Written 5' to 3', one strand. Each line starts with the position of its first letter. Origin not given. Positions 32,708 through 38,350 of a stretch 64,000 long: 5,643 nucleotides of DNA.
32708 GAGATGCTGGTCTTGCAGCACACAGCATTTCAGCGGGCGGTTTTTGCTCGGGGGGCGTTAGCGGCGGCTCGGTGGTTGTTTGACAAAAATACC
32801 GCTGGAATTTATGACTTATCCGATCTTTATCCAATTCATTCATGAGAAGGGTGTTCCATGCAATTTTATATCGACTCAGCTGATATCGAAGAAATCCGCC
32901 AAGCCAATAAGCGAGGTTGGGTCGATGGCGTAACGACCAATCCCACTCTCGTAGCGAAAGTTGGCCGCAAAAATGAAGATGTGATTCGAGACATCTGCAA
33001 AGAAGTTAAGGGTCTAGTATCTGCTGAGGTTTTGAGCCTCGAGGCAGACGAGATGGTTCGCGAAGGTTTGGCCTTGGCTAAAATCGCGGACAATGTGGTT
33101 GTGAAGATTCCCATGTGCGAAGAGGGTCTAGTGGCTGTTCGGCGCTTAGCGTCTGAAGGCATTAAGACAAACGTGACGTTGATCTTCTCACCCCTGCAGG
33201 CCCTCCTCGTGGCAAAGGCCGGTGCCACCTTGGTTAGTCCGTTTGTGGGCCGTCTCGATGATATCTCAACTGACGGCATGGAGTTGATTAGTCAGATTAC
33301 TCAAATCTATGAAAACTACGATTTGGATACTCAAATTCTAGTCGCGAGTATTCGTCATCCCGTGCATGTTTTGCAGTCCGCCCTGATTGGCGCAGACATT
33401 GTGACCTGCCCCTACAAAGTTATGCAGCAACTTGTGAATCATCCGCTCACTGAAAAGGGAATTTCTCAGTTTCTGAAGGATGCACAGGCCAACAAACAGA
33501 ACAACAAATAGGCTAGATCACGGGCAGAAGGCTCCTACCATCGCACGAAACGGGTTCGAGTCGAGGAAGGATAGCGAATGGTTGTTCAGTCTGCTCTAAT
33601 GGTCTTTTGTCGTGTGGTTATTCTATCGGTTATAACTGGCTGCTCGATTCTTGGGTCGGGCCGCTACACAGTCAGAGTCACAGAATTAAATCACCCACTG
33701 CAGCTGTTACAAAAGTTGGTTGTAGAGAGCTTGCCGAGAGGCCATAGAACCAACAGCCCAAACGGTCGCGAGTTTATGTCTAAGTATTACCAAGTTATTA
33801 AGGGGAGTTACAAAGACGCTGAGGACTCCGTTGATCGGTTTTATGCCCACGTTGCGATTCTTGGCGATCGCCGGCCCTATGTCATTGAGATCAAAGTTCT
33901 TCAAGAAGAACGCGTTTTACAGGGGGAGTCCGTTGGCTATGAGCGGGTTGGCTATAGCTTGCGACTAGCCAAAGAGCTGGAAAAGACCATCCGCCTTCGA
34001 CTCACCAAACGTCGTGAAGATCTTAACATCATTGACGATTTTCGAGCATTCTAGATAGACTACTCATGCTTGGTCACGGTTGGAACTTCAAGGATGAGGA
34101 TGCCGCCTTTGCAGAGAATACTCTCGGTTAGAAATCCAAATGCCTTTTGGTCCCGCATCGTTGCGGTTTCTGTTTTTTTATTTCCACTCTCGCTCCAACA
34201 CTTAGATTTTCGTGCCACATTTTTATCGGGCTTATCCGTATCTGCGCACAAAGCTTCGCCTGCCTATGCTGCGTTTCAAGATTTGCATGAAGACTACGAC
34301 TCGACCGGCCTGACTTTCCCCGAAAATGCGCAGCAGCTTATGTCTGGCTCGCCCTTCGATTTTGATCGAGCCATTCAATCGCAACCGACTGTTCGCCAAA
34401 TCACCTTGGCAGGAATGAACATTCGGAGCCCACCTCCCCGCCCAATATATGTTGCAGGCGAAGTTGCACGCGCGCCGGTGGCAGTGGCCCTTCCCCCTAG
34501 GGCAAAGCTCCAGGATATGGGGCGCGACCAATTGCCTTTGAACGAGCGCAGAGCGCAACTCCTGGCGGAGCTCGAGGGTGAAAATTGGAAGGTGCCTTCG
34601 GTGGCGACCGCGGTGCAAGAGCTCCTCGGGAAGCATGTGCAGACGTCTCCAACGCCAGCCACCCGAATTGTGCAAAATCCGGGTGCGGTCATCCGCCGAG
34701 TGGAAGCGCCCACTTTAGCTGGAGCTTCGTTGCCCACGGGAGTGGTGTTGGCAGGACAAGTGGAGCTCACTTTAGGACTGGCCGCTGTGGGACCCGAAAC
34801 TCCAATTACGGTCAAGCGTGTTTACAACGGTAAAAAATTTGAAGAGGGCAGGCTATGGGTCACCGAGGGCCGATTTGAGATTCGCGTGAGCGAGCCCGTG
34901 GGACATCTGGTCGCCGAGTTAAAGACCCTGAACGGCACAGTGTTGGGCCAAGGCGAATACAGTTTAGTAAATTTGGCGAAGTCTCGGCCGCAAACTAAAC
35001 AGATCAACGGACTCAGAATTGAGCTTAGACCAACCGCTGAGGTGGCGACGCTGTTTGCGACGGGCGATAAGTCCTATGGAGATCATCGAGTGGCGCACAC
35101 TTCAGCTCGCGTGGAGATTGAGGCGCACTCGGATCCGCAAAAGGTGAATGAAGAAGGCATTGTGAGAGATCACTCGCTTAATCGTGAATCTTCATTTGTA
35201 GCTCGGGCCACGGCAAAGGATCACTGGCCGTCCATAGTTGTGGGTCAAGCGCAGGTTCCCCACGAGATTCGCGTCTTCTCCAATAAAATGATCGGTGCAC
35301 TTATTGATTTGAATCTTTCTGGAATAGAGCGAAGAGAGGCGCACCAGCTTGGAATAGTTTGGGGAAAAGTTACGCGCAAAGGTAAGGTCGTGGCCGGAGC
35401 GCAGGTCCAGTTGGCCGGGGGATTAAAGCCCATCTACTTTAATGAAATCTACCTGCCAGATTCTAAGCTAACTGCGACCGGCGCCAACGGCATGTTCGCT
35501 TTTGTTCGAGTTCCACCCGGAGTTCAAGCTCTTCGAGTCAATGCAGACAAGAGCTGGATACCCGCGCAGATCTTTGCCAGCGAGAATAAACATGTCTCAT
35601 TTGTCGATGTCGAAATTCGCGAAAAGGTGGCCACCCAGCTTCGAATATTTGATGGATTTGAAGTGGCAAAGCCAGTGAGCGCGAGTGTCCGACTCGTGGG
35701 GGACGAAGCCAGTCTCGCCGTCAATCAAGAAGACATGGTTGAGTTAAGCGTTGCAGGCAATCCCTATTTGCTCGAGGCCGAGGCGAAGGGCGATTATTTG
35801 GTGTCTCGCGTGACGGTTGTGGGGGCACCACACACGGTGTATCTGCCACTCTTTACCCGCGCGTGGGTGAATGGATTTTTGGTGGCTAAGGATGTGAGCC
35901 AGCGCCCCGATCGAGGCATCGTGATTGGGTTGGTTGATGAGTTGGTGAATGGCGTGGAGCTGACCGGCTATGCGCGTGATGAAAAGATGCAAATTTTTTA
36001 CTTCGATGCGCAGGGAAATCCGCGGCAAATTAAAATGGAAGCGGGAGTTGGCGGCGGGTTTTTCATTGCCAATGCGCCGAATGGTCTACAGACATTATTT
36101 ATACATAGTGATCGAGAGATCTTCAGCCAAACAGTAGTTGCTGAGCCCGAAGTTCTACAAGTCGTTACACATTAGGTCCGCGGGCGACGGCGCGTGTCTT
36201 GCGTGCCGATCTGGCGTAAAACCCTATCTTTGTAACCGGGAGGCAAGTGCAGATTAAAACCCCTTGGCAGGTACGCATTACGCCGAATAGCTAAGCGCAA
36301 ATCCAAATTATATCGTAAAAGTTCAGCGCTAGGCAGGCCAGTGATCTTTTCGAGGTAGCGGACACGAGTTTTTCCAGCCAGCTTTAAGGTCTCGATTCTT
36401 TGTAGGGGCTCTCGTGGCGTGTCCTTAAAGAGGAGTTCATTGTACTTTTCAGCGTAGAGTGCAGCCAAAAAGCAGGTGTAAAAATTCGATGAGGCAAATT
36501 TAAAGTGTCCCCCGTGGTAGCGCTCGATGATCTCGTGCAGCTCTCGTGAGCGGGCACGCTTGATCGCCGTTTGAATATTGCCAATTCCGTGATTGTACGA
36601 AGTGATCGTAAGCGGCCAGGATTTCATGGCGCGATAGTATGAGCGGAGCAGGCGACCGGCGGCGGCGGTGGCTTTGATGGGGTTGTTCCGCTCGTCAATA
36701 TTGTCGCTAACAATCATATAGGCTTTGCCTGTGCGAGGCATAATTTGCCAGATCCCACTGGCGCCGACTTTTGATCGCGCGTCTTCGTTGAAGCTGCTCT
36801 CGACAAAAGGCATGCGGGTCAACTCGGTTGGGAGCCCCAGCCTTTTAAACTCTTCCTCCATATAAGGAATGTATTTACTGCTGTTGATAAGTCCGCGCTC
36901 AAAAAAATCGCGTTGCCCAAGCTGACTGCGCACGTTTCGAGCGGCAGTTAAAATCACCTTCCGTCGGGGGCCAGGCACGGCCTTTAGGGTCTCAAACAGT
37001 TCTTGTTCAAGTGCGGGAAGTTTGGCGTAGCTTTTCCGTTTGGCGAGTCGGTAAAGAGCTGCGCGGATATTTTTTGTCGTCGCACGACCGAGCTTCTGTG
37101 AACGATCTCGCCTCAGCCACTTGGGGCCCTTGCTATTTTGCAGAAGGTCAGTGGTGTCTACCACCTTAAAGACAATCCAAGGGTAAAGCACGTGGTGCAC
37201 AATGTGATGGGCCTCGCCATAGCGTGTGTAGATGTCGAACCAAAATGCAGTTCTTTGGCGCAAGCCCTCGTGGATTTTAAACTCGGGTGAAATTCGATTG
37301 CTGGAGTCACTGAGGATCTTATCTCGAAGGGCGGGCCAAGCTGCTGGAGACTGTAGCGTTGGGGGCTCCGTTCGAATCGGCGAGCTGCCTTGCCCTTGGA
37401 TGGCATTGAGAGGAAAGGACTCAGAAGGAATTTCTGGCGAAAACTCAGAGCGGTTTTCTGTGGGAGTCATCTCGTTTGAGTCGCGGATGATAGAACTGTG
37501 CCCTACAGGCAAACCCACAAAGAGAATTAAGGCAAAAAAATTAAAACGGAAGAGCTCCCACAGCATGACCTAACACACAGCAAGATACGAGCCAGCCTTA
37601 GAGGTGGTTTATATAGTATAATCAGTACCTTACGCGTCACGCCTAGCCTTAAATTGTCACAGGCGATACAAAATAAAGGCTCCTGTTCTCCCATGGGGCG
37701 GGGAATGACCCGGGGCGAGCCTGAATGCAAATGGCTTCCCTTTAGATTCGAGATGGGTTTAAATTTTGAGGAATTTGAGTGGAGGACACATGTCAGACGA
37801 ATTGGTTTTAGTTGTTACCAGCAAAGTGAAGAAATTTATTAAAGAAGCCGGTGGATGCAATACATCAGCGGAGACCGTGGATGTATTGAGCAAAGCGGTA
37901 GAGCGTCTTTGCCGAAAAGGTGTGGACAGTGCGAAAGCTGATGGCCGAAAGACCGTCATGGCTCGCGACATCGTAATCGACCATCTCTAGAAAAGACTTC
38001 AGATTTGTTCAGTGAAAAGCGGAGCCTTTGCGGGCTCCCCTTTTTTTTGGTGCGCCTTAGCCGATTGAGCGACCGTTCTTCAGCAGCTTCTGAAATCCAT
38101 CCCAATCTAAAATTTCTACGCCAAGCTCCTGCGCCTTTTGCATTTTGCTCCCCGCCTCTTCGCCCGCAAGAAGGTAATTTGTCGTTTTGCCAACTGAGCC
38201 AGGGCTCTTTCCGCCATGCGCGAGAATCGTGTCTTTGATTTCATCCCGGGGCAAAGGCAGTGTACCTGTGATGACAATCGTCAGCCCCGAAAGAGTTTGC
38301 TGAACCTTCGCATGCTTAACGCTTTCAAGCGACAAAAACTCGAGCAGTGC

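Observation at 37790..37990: Stand-alone bacterial histone-fold protein (Bd0055/HBb type)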

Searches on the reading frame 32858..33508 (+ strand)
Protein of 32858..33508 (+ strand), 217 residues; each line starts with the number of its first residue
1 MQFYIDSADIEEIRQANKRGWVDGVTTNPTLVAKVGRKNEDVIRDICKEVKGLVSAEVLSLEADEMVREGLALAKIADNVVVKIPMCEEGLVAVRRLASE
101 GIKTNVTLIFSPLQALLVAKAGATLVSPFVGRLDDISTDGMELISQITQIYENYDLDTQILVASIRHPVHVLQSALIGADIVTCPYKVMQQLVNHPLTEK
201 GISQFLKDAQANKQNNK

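Call 50: search_protein_families(library=pfam, proteins=[window:32858-33508:+], max_evalue=0.001)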
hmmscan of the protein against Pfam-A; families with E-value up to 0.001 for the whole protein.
window:32858-33508:+ (217 aa): 1 family
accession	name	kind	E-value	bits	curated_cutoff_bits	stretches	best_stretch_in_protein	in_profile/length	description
PF00923.25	TAL_FSA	-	6e-61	206.7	27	1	3-208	1-244/285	Transaldolase/Fructose-6-phosphate aldolase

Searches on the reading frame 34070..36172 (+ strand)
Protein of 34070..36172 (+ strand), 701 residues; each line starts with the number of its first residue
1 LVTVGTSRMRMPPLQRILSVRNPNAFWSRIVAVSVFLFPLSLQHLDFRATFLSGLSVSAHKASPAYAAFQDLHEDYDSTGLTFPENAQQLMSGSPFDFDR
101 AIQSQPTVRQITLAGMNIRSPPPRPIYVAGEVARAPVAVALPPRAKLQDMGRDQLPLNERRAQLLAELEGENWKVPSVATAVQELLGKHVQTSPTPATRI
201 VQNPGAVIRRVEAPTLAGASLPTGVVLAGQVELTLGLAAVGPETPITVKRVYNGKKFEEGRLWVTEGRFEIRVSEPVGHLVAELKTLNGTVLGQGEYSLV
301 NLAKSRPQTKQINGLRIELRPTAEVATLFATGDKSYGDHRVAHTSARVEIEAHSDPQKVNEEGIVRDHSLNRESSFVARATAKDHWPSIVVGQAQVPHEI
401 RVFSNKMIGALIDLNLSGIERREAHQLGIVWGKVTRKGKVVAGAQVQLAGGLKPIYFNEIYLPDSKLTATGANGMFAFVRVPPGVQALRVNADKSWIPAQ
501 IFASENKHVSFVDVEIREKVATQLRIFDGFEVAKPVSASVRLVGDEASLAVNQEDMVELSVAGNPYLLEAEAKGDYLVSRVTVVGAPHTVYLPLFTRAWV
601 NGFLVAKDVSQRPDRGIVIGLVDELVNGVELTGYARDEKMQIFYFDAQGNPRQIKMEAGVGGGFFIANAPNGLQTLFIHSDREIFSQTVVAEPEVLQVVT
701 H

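Call 50: search_protein_families(library=pfam, proteins=[window:34070-36172:+], max_evalue=0.001)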
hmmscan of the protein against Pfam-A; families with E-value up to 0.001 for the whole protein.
window:34070-36172:+ (701 aa): 1 family
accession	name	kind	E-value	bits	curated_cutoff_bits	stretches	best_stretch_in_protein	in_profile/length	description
PF13620.12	CarboxypepD_reg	-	0.00029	21.6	32.3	0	430-493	2-57/82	Carboxypeptidase regulatory-like domain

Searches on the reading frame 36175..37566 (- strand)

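Call 50: search_protein_families(library=pfam, proteins=[window:36175-37566:-], max_evalue=0.001)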
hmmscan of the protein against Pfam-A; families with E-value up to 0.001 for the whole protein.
window:36175-37566:- (464 aa): 1 family
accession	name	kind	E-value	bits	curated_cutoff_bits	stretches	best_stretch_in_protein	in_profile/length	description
PF01464.25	SLT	-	3.1e-22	78.8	21.3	1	245-343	13-113/117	Transglycosylase SLT domain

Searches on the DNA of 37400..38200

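Call 38: search_rna_families(source=window, start=37400, end=38200, threshold=evalue, max_evalue=1)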
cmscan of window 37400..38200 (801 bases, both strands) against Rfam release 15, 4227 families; matches with E-value up to 1: 0.
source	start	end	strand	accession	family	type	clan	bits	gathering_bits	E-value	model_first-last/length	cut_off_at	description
